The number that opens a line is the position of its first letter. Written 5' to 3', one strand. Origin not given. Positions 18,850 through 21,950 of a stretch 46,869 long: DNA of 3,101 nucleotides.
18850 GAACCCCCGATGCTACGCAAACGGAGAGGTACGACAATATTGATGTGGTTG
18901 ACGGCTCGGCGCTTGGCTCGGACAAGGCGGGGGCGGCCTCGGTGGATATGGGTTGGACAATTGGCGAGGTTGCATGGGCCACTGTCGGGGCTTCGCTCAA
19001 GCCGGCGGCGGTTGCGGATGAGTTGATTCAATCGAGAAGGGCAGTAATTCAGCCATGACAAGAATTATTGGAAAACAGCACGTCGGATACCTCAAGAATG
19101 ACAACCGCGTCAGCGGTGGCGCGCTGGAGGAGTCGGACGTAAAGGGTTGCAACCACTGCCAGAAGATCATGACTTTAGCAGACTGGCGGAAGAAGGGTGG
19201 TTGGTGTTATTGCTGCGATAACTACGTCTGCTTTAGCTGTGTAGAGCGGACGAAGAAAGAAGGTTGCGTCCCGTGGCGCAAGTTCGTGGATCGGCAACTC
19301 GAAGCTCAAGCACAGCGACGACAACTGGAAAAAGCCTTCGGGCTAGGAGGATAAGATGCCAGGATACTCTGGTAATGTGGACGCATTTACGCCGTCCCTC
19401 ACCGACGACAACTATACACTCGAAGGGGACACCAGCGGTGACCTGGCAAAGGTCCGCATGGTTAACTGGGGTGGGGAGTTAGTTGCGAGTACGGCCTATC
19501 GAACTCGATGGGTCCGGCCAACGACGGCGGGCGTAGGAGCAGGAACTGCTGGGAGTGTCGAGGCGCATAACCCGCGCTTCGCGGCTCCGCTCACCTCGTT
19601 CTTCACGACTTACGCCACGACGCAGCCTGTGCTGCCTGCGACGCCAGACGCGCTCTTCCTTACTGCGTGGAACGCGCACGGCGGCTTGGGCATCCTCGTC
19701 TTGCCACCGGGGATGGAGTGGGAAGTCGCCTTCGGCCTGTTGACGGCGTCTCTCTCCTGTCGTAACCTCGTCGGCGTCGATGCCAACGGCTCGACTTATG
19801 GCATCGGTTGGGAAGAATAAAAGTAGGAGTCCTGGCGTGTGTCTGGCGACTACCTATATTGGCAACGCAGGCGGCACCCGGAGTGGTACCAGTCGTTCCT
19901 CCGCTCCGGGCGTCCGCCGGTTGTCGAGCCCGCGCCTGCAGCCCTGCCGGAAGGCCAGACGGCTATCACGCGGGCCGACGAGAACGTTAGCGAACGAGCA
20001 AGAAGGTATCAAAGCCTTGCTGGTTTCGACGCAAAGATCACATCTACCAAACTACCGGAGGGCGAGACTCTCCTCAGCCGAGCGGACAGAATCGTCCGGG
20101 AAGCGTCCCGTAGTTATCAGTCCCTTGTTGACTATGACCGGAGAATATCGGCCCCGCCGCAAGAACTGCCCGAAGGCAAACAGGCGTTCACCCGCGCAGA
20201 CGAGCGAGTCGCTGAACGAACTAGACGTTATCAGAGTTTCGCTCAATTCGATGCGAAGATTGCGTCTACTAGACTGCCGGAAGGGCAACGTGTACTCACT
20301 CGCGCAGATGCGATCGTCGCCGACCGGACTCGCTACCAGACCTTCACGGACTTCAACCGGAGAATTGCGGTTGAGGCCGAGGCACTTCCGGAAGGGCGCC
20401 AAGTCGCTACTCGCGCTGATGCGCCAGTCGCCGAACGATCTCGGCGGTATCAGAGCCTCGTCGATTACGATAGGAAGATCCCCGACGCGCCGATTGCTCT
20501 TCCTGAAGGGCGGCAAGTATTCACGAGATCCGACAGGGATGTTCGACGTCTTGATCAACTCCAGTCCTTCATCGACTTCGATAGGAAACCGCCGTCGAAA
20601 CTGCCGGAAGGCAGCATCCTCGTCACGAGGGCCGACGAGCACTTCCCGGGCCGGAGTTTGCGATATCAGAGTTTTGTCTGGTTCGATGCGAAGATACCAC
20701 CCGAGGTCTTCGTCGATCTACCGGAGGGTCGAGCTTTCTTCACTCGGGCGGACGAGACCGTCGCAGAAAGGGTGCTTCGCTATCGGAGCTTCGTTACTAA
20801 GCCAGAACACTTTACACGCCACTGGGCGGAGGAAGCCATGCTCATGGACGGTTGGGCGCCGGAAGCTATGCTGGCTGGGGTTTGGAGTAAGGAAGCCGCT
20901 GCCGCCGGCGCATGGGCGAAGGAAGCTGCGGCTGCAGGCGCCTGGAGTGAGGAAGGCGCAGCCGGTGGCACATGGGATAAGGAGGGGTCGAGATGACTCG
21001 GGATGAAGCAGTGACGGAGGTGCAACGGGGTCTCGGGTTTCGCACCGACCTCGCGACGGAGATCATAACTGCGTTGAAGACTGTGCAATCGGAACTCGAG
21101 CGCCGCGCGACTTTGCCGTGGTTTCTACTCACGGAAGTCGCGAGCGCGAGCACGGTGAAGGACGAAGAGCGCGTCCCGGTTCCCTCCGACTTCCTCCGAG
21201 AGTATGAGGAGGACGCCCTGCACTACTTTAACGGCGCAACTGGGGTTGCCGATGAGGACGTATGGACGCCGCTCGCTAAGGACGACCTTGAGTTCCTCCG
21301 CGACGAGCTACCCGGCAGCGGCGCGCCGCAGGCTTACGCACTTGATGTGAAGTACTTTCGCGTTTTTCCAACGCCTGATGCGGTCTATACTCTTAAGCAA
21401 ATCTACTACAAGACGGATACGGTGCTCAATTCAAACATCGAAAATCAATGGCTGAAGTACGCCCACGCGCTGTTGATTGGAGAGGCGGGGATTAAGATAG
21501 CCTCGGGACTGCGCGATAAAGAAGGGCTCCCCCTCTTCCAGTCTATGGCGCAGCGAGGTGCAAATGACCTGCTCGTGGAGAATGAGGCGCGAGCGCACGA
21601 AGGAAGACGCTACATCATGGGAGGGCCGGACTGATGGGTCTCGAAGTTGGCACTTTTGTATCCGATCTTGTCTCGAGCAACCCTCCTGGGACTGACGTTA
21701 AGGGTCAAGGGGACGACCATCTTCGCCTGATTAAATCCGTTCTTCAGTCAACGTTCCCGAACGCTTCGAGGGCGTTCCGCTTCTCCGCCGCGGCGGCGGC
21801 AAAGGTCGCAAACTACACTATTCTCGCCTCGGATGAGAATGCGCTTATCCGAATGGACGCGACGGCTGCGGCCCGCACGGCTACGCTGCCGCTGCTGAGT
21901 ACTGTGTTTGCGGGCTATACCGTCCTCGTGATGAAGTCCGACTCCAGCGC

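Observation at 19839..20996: Virion-module protein made of eight about 37-aa tandem repeats plus a Trp-decapeptide repeat tail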

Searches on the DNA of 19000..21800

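Call 115: search_rna_families(source=window, start=19000, end=21800, threshold=evalue, max_evalue=1)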
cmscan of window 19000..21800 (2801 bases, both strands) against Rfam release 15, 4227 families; matches with E-value up to 1: 1.
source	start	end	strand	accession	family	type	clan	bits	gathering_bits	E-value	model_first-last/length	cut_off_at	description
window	21509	21580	+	RF02172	RFPL3-AS1_2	Gene; lncRNA;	-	15.7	40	0.7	1-71/71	no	RFPL3 antisense RNA 1 conserved region 2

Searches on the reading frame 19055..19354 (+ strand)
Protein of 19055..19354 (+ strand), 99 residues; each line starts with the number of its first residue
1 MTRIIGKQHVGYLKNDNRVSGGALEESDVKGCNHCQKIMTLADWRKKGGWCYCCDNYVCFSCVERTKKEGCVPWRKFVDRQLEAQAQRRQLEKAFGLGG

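Call 6: search_protein_families(library=pfam, proteins=[window:19055-19354:+], max_evalue=0.1)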
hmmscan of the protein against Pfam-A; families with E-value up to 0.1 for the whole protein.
window:19055-19354:+ (99 aa): 1 family
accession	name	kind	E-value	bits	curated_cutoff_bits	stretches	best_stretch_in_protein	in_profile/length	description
PF01363.27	FYVE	-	0.021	15.4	27.8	1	25-67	4-43/67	FYVE zinc finger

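Call 7: search_protein_families(library=phrogs, proteins=[window:19055-19354:+], max_evalue=0.01)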
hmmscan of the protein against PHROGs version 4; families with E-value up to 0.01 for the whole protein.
window:19055-19354:+ (99 aa): 0 families

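Call 122: search_protein_families(library=padloc, proteins=[window:19055-19354:+], max_evalue=0.01)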
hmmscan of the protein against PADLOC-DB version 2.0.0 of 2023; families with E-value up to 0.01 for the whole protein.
window:19055-19354:+ (99 aa): 0 families

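Call 123: search_protein_families(library=ncbifam, proteins=[window:19055-19354:+], max_evalue=0.01)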
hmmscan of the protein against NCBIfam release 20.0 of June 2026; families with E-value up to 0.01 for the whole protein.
window:19055-19354:+ (99 aa): 0 families

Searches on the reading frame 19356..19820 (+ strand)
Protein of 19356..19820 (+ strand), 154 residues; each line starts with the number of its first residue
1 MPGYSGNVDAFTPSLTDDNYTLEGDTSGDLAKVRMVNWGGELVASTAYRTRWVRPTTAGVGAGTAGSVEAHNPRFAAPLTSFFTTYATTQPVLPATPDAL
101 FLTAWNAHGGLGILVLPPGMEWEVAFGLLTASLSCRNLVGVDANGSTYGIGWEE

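Call 6: search_protein_families(library=pfam, proteins=[window:19356-19820:+], max_evalue=0.1)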
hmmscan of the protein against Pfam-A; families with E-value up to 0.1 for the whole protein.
window:19356-19820:+ (154 aa): 0 families

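Call 7: search_protein_families(library=phrogs, proteins=[window:19356-19820:+], max_evalue=0.01)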
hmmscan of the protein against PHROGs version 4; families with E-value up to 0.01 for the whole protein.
window:19356-19820:+ (154 aa): 0 families

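Call 31: find_related_loci(query=window:19356-19820:+, collection=viral_contigs, flank=8000)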
Query window:19356-19820:+ (154 aa) in viral_contigs; peptide patterns used: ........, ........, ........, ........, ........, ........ (x = any residue, [..] = any of these).
15 stretches matched a pattern; 2 encode a relative of the query (tblastn E <= 1e-3); 2 distinct loci.
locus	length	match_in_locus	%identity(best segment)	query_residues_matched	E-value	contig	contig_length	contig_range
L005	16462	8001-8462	65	1-154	3e-64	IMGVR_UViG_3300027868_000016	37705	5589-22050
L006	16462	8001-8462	65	1-154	3e-64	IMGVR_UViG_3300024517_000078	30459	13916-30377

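Call 71: find_homologous_proteins(query=window:19356-19820:+, max_evalue=0.001)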
Query window:19356-19820:+ (154 aa): 60 proteins with E <= 0.001 among 144 candidates.
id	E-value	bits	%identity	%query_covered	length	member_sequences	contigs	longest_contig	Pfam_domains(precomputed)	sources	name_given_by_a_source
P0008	2.0e-98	345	100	100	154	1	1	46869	-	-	-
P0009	1.4e-73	264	75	100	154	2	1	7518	-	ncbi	-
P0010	4.9e-66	239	71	100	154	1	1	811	-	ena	-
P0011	8.0e-65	236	70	100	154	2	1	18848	-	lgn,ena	-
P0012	4.2e-64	233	69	100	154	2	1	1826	-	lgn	-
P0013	1.3e-60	222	66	100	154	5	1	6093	-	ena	-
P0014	2.9e-60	221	65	100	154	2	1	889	-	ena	-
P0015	8.8e-59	216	69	100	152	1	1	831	-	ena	-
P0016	1.0e-57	212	64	100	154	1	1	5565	-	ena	-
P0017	2.8e-57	211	64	100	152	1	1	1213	-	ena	-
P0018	5.8e-55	203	62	100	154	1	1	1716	-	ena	-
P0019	1.6e-53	199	60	100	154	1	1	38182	-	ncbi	-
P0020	1.2e-50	189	58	100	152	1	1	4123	-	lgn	-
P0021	3.8e-49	185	56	100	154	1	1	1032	-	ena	-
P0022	2.3e-47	179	58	100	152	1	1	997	-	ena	-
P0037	8.7e-41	157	53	100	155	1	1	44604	-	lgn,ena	-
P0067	3.9e-18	84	40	100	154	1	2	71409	-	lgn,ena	-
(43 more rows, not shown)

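Call 72: find_encoding_contigs(protein=P0008, flank=6000, max_places=3)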
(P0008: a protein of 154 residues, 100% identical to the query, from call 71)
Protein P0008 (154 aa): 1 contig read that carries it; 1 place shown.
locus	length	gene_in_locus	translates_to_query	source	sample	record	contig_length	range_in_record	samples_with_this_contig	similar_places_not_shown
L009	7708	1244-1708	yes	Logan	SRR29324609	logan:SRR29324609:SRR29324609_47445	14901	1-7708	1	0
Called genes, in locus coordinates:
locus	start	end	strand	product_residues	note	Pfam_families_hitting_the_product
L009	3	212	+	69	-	?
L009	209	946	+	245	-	-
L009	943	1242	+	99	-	-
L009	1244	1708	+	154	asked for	-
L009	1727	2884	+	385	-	-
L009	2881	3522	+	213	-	PF24175:SU10_adaptor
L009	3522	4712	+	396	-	-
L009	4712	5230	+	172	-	-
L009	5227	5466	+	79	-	-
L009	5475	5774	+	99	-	-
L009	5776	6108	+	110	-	-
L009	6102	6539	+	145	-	PF08291:Peptidase_M15_3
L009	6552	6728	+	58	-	-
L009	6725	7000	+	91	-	-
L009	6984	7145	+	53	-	-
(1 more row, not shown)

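Call 85: find_encoding_contigs(protein=P0011, flank=8000, max_places=2)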
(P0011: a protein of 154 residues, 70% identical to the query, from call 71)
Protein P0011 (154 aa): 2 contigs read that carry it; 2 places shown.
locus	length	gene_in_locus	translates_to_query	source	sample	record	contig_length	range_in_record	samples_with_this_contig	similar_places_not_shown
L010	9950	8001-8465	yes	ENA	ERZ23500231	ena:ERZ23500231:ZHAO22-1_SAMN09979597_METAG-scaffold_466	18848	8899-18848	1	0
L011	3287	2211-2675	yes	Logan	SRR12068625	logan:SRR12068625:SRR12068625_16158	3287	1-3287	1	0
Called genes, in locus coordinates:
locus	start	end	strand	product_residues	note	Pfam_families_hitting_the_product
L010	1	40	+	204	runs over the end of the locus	PF06035:Peptidase_C93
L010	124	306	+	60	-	-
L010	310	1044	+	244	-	-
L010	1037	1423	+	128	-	-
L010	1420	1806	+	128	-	-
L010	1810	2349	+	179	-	-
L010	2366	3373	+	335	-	-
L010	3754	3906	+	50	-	-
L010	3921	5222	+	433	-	-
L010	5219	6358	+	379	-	PF13229:Beta_helix (weak)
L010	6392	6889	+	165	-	-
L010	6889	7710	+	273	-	-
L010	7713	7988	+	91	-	-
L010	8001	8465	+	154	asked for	-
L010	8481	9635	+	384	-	-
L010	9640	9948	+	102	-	PF10651:BppU_N (weak)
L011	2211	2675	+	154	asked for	-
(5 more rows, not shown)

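Call 86: find_encoding_contigs(protein=P0009, flank=8000, max_places=2)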
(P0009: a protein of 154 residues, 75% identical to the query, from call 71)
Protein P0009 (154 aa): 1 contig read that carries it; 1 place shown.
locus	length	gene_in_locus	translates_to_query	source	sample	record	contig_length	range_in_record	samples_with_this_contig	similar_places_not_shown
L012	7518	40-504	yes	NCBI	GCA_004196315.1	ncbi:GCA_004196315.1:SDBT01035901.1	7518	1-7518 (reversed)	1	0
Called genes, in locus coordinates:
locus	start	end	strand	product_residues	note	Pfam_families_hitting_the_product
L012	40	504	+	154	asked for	-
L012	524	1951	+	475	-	-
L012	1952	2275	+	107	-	-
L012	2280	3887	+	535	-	-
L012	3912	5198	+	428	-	PF01071:GARS_A, PF02843:GARS_C (weak)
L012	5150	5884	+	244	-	-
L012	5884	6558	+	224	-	-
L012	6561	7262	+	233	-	-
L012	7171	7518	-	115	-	?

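Call 94: search_solved_structures(query=A6, max_evalue=10, show_alignments=2)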
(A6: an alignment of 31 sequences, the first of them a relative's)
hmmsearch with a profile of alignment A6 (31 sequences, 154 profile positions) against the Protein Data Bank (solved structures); distinct sequences matched with E-value up to 10: 2.
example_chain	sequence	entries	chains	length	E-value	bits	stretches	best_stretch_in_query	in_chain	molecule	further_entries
1auv_A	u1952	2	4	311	1.2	12.2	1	44-96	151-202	SYNAPSIN IA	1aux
6ner_A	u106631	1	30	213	5.5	10.1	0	27-67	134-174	BMC-H tandem fusion protein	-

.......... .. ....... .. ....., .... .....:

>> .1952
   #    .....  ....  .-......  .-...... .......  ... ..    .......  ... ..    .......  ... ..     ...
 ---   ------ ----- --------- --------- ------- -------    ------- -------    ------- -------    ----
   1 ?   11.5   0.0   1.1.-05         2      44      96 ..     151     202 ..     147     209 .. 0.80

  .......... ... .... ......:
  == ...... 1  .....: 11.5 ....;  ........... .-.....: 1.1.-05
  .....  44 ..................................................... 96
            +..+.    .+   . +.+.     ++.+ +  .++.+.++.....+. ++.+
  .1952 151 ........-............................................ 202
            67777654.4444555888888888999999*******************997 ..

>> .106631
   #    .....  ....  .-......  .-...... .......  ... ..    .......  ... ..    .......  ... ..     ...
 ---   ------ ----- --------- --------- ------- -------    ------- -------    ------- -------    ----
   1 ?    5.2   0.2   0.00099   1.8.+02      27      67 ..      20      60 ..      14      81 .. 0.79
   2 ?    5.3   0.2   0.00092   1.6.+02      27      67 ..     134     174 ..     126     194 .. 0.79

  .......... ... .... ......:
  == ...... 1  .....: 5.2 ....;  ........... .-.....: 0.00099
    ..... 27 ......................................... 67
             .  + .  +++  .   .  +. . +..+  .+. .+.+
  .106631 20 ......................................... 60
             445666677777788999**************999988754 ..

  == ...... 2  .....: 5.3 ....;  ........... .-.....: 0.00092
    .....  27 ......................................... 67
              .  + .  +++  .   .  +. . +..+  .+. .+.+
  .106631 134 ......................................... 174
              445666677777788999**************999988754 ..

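Call 95: search_protein_families(library=pfam, alignment_id=A6, max_evalue=1)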
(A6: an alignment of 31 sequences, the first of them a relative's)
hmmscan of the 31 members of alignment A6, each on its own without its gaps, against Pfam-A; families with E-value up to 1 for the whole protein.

A. member 1, P0008 (154 aa): 0 families

B. families by the number of members that match (of 31 scanned): 8 families
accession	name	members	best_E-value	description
PF14882.11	INT_rpt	6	0.046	Integrase repeat unit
PF07598.16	DUF1561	1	0.033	Protein of unknown function (DUF1561)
PF16542.10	PNKP_ligase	1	0.19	PNKP adenylyltransferase domain, ligase domain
PF17660.6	BTRD1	1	0.21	Polyglycine hydrolase-like, structural repeat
PF07927.17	HicA_toxin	1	0.24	HicA toxin of bacterial toxin-antitoxin,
PF11948.15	DUF3465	1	0.25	Protein of unknown function (DUF3465)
PF14015.11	DUF4231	1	0.28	Protein of unknown function (DUF4231)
PF09160.16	FimH_man-bind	1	0.75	FimH, mannose binding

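Call 96: find_encoding_contigs(protein=P0019, flank=7000, max_places=1)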
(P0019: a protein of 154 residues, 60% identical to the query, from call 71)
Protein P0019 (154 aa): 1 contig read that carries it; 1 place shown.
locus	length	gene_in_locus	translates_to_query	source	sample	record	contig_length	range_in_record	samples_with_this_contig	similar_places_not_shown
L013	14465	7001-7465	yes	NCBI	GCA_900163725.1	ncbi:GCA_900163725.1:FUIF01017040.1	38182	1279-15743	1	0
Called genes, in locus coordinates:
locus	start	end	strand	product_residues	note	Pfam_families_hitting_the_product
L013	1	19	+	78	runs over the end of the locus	-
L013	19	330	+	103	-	-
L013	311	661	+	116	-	-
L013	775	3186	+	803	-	PF12708:Pect-lyase_RHGA_epim (weak)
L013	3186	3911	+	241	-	-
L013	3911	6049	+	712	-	-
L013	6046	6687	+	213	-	-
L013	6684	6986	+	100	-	-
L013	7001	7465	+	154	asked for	-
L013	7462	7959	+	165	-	-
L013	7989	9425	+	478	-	-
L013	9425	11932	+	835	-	-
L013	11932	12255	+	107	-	-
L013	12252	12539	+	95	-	-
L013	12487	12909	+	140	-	-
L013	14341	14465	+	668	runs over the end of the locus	PF16510:P22_portal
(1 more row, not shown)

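Call 97: find_encoding_contigs(protein=P0037, flank=7000, max_places=1)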
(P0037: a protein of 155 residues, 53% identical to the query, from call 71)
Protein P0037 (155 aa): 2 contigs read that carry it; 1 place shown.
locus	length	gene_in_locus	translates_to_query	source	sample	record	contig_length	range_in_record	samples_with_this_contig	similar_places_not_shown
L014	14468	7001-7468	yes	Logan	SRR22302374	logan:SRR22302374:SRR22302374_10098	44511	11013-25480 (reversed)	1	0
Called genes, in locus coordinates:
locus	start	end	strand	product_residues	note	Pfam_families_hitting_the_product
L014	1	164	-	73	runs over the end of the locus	-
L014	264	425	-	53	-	-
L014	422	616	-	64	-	-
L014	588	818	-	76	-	-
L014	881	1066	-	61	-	-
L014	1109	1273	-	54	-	-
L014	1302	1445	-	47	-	-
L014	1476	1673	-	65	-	-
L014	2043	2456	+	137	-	-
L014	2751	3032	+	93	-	-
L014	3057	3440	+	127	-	-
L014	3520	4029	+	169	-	-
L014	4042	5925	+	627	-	-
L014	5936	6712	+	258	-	-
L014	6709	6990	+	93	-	-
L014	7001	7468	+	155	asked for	-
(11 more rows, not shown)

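Call 98: find_encoding_contigs(protein=P0067, flank=7000, max_places=1)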
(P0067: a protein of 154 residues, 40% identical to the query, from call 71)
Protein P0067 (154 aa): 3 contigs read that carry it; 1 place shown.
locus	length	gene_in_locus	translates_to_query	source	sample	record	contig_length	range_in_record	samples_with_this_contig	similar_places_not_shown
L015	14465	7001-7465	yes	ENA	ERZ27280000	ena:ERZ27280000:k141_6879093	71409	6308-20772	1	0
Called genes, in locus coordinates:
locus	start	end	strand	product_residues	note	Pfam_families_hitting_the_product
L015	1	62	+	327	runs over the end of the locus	-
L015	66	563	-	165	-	-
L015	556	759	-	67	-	-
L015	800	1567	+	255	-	-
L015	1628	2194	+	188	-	-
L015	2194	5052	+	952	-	-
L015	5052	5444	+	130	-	-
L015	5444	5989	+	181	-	-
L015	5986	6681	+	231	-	-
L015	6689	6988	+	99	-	-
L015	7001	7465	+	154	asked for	-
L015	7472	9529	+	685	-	-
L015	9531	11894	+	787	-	-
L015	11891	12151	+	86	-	-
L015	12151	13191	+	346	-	-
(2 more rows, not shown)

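Call 104: find_related_loci(query=P0008, collection=genome_contigs, flank=6000)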
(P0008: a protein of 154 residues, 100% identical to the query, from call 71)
Query P0008 (154 aa) in genome_contigs; peptide patterns used: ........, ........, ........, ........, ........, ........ (x = any residue, [..] = any of these).
136 stretches matched a pattern, but none encodes a relative of the query by tblastn (E <= 1e-3).

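Call 106: find_related_loci(query=A8, collection=genome_contigs, flank=6000)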
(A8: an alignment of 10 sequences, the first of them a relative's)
Query A8 (154 aa) in genome_contigs; peptide patterns used: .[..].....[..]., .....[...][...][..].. (x = any residue, [..] = any of these).
17 stretches matched a pattern; 2 encode a relative of the query (tblastn E <= 1e-3); 2 distinct loci.
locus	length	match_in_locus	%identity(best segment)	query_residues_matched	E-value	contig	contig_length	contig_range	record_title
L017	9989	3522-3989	50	1-154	9e-44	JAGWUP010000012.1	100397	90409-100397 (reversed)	MAG: Elusimicrobia bacterium isolate REEB4 contig-150_153, whole genome shotgun sequence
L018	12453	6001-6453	46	4-154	4e-34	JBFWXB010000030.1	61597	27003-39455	MAG: Variibacter sp. isolate CA_2019_TPBS_130 NODE_3352_length_61597_cov_8.658305_TPBS, whole genome shotgun sequence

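Call 110: search_protein_families(library=phrogs, alignment_id=A6, max_evalue=0.1)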
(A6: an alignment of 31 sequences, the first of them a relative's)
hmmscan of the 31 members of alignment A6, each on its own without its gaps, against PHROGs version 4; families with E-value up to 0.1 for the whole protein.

A. member 1, P0008 (154 aa): 0 families

B. families by the number of members that match (of 31 scanned): 2 families
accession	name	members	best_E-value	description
phrog_16788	-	4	0.0012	-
phrog_19796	-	1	0.04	-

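Call 111: search_dna_similar(query=P0008, collection=phages, mode=protein, max_evalue=0.01, max_rows=20)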
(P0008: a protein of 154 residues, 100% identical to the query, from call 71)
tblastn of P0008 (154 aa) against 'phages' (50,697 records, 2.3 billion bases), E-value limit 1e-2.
No match.

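Call 122: search_protein_families(library=padloc, proteins=[window:19356-19820:+], max_evalue=0.01)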
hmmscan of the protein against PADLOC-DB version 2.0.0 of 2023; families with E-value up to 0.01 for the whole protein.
window:19356-19820:+ (154 aa): 0 families

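Call 123: search_protein_families(library=ncbifam, proteins=[window:19356-19820:+, L010:8481-9635:+, L012:524-1951:+], max_evalue=0.01)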
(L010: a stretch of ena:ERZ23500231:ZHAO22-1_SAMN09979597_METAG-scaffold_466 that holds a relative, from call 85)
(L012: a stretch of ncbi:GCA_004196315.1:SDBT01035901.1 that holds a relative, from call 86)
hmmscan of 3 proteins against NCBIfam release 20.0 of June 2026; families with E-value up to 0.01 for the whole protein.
window:19356-19820:+ (154 aa): 0 families

L010:8481-9635:+ (384 aa): 0 families

L012:524-1951:+ (475 aa): 0 families
